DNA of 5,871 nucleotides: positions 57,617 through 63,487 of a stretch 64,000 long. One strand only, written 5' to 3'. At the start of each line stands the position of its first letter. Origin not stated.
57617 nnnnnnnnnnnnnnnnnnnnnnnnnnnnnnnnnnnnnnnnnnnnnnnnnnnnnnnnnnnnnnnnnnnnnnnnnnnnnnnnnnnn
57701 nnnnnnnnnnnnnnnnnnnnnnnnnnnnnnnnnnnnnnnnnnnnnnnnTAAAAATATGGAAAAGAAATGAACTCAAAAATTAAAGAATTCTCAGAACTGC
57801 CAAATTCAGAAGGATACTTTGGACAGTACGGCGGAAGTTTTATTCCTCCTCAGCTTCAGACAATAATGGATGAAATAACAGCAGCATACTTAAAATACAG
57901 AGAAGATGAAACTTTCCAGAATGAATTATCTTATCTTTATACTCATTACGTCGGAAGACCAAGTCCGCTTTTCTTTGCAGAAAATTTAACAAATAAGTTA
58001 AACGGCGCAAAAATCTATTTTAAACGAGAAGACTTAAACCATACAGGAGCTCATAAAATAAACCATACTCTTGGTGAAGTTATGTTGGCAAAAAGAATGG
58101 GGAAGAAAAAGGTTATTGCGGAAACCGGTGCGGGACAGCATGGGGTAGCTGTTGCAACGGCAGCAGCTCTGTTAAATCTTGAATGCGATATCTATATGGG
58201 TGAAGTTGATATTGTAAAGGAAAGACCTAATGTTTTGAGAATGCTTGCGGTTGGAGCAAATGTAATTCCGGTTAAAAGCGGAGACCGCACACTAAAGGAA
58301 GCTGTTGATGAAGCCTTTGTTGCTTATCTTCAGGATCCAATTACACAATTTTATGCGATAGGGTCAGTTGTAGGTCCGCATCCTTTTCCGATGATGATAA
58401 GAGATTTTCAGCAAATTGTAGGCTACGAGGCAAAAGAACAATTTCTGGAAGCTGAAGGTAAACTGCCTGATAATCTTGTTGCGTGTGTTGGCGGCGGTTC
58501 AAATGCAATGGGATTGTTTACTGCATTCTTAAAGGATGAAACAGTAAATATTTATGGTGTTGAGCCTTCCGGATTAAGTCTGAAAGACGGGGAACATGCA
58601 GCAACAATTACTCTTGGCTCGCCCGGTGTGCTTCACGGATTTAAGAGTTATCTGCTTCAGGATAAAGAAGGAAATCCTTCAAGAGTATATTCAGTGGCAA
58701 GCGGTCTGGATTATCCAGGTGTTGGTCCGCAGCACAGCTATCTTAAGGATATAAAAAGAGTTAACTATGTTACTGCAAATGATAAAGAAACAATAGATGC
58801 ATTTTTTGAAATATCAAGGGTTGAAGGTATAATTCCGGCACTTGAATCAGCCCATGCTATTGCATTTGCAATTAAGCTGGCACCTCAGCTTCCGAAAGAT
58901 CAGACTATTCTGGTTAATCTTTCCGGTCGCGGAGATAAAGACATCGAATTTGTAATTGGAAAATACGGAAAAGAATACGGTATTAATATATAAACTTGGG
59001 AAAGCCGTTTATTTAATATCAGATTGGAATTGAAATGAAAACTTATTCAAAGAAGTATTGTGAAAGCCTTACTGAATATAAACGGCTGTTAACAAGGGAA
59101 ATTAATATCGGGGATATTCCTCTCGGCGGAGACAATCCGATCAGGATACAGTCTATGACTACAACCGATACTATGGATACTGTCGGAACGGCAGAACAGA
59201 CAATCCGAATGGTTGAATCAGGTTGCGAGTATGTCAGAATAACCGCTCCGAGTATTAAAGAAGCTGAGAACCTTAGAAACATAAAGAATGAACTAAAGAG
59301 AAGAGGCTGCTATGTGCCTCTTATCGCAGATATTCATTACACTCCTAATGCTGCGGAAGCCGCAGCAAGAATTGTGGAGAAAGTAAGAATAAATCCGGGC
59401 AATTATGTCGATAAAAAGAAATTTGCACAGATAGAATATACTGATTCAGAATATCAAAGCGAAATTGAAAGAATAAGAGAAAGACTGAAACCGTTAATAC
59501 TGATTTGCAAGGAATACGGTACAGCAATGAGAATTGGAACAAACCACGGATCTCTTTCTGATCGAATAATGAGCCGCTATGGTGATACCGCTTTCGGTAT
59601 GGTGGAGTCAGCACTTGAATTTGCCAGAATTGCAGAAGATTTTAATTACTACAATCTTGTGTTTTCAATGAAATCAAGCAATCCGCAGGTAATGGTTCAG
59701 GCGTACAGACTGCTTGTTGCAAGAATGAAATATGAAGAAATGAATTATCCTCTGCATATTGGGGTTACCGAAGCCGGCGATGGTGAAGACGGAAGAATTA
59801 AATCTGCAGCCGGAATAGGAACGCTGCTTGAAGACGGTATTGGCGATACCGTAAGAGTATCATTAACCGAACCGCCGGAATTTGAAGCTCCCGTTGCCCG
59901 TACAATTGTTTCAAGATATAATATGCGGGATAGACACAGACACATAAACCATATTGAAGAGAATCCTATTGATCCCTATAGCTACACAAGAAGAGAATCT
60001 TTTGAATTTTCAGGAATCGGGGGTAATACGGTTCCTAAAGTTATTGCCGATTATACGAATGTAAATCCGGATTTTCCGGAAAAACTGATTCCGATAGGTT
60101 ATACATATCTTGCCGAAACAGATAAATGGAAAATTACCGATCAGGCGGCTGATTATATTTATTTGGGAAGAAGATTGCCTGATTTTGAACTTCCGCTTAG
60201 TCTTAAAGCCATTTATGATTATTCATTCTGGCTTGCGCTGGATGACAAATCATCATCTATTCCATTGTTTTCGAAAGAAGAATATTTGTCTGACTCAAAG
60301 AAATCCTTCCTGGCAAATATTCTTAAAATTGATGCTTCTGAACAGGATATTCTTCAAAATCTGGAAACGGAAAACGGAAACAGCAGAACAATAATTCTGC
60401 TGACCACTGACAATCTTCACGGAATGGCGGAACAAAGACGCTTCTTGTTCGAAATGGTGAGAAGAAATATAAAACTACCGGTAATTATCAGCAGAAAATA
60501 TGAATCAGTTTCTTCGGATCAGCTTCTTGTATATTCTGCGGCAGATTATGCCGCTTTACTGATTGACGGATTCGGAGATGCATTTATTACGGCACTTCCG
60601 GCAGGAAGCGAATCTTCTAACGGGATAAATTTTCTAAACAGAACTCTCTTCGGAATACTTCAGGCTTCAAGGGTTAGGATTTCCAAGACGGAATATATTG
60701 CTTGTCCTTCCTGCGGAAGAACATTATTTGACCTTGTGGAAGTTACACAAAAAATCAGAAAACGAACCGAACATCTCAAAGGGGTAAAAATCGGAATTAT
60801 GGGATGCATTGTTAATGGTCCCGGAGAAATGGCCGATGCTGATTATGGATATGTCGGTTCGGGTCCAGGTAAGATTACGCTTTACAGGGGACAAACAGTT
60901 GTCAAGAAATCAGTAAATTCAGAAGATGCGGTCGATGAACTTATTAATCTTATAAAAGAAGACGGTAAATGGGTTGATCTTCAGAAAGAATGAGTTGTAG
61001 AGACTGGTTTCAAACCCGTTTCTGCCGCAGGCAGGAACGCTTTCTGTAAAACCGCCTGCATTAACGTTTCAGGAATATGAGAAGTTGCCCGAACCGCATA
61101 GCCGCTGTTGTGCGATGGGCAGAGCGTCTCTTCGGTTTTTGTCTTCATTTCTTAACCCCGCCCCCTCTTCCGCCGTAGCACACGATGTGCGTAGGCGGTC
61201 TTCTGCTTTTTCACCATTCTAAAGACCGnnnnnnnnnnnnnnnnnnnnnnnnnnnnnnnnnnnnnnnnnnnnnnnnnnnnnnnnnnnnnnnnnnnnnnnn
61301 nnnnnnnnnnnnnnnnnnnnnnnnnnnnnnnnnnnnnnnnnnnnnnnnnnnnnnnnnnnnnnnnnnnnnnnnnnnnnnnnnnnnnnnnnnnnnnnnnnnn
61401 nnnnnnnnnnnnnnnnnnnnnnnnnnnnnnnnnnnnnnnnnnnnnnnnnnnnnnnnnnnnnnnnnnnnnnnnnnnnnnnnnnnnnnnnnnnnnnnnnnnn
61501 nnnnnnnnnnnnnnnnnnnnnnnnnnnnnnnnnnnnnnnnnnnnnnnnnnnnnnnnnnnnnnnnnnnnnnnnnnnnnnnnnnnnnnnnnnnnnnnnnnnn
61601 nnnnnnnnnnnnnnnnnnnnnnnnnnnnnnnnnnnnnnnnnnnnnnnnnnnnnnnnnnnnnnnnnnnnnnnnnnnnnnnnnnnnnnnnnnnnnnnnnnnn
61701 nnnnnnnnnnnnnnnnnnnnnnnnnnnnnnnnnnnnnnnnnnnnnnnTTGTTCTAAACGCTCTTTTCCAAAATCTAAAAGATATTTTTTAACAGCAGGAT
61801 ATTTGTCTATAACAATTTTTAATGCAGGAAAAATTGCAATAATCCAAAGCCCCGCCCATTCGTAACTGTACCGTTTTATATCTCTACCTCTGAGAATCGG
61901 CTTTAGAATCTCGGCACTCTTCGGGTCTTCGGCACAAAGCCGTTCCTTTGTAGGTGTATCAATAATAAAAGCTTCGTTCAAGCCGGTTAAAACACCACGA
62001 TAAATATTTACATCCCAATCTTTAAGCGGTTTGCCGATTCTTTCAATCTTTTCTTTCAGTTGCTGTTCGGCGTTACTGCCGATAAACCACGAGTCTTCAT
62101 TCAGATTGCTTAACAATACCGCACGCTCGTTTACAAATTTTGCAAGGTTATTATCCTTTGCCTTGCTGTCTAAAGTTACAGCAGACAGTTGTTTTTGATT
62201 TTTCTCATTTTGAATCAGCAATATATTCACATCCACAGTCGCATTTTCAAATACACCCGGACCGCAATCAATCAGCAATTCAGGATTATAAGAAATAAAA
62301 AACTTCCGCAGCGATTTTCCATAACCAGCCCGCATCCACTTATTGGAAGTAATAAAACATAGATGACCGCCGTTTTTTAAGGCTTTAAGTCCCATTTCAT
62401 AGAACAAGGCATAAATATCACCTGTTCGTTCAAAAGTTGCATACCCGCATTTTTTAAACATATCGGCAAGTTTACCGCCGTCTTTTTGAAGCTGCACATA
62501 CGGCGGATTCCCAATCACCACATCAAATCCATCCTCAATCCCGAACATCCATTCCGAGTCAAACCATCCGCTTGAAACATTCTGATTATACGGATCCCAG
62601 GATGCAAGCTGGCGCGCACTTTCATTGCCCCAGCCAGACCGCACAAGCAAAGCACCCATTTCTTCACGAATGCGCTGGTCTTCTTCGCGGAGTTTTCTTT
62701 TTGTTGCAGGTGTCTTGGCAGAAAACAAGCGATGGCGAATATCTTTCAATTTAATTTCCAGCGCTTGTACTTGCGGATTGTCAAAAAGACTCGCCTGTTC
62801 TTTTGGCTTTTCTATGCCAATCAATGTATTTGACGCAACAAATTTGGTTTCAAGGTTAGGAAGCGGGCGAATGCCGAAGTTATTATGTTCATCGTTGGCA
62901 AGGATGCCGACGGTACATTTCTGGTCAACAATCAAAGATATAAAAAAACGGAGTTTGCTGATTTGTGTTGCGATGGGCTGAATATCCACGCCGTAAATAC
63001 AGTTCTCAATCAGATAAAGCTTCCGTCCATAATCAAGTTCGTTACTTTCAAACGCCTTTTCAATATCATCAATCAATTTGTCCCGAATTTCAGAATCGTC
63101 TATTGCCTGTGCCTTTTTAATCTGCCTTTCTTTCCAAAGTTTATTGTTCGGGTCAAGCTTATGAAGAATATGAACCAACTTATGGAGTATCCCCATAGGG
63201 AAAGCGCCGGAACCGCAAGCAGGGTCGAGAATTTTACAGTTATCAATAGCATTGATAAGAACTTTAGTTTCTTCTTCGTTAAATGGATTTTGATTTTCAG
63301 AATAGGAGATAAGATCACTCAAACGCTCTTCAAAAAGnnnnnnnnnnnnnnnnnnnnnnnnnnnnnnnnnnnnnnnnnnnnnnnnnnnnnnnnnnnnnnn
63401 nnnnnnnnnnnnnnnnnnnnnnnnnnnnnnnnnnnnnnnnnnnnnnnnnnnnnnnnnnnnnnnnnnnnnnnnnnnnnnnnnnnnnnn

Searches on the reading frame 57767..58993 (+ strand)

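Call 56: search_protein_families(library=pfam, proteins=[window:57767-58993:+], max_evalue=0.001)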
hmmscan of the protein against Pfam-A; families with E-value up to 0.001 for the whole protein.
window:57767-58993:+ (408 aa): 1 family
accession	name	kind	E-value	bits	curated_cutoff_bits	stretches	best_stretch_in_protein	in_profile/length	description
PF00291.31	PALP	-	2.1e-41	142.6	35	1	63-387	5-295/295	Pyridoxal-phosphate dependent enzyme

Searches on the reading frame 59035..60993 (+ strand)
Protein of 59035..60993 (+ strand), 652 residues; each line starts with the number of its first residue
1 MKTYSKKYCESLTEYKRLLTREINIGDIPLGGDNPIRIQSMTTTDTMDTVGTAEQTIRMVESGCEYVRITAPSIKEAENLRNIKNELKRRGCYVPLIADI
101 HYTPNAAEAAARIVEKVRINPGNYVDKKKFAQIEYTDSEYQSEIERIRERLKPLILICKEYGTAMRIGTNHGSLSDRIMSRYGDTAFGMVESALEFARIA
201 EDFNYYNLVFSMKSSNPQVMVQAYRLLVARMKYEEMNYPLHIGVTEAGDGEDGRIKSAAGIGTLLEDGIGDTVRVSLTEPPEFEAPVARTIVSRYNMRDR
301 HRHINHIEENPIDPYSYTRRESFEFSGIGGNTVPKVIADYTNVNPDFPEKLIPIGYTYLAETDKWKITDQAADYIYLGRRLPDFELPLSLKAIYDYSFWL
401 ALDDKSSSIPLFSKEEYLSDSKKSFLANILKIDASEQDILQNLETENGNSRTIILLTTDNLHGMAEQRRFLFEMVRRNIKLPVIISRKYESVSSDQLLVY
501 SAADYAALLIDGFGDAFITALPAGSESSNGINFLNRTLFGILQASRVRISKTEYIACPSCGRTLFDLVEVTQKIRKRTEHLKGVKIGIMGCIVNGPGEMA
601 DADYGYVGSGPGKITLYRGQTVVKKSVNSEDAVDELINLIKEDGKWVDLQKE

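Call 55: find_encoding_contigs(protein=window:59035-60993:+, flank=10000, max_places=3)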
Protein window:59035-60993:+ (652 aa): no gene with exactly this product is on record in the collection.

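Call 56: search_protein_families(library=pfam, proteins=[window:59035-60993:+], max_evalue=0.001)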
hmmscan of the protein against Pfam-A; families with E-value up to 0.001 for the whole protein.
window:59035-60993:+ (652 aa): 1 family
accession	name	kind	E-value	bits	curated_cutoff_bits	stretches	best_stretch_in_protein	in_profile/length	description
PF04551.19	GcpE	-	1.3e-121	406.2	32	2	20-302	1-254/343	GcpE protein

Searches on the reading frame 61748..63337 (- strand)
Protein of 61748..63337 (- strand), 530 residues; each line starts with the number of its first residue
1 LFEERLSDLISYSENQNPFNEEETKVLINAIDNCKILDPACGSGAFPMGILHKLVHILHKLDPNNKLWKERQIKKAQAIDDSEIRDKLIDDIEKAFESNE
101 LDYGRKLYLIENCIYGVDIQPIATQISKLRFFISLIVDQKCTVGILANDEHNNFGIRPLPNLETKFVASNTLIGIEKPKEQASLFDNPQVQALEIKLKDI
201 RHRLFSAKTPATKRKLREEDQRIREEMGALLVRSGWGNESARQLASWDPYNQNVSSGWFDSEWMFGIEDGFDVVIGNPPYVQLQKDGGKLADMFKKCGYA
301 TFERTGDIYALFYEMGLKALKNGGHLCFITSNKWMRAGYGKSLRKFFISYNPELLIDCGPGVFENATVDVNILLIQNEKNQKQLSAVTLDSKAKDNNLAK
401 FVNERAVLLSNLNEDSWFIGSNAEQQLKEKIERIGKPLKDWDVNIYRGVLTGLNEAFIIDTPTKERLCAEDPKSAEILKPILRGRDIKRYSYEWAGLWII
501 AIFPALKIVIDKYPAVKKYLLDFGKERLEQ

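Call 57: find_related_loci(query=window:61748-63337:-, collection=metagenome_contigs, flank=3000)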
Query seq(530 aa) (530 aa) in metagenome_contigs; peptide patterns used: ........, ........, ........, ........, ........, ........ (x = any residue, [..] = any of these).
102 stretches matched a pattern; 47 encode a relative of the query (tblastn E <= 1e-3); 47 distinct loci.
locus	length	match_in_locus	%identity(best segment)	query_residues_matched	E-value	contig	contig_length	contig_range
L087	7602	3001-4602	63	3-530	0e+0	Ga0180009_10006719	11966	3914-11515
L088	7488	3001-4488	67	6-504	0e+0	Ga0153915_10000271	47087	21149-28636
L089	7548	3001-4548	65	9-530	0e+0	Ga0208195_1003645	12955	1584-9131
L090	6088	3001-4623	60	6-523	0e+0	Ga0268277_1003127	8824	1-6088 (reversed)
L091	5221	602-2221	52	3-530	2e-180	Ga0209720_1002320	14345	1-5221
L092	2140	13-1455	55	27-523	0e+0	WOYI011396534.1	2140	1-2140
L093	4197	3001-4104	67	9-378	3e-163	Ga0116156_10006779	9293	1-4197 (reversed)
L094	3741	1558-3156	50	6-529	3e-167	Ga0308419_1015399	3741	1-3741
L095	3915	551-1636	69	3-368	3e-163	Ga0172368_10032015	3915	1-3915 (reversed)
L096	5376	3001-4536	52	3-508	4e-156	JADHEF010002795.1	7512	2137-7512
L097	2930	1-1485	50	45-529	1e-155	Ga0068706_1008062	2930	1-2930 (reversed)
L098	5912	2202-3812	46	3-530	1e-146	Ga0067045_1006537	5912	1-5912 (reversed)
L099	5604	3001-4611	46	3-530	3e-145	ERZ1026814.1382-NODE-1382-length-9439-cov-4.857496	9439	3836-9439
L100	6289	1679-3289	46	3-530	5e-142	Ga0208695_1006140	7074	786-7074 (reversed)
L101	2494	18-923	69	243-530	4e-139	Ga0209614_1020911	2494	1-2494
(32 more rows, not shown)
